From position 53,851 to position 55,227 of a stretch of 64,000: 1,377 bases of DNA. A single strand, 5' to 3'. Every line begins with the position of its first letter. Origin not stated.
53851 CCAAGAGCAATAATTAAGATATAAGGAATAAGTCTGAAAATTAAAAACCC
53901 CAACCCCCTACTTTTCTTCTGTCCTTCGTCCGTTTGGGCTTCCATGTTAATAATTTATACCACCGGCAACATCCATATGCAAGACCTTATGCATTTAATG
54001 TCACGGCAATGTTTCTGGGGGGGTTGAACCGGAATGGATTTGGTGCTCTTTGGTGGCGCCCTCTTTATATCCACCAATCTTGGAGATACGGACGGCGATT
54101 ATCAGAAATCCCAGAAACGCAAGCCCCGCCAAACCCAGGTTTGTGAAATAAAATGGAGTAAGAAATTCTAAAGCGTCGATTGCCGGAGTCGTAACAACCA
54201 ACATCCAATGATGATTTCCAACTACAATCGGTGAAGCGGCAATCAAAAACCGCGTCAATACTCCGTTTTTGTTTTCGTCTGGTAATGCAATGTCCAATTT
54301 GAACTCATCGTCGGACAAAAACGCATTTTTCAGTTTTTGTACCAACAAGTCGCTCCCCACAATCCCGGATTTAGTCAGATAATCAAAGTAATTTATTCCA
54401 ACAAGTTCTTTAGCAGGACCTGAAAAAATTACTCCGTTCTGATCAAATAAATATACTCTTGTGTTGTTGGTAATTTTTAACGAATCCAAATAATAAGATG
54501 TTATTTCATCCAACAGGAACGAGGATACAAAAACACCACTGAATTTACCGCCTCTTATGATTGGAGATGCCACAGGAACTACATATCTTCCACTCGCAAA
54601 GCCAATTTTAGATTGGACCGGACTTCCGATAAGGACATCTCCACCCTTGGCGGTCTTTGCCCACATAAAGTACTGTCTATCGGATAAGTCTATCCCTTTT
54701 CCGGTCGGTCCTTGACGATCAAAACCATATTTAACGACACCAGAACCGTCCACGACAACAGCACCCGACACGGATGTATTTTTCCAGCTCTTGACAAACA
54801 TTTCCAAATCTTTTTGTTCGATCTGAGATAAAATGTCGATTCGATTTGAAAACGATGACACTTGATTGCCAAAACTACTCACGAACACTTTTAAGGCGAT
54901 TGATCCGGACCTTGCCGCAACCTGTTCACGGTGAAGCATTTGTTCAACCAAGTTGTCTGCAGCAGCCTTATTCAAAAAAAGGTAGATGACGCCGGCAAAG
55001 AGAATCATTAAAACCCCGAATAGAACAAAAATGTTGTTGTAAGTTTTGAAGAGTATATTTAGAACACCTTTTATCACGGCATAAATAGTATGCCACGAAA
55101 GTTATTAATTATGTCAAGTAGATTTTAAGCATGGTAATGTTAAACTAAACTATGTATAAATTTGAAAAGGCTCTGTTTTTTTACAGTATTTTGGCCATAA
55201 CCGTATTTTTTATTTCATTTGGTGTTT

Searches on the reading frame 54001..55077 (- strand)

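Call 69: search_protein_families(library=pfam, proteins=[window:54001-55077:-], max_evalue=0.00001)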
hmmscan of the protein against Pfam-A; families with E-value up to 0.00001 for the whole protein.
window:54001-55077:- (358 aa): 1 family
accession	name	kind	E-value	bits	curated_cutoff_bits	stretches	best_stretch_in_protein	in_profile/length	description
PF02743.24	dCache_1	-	5.9e-18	65.7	45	1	69-241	29-192/240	Cache domain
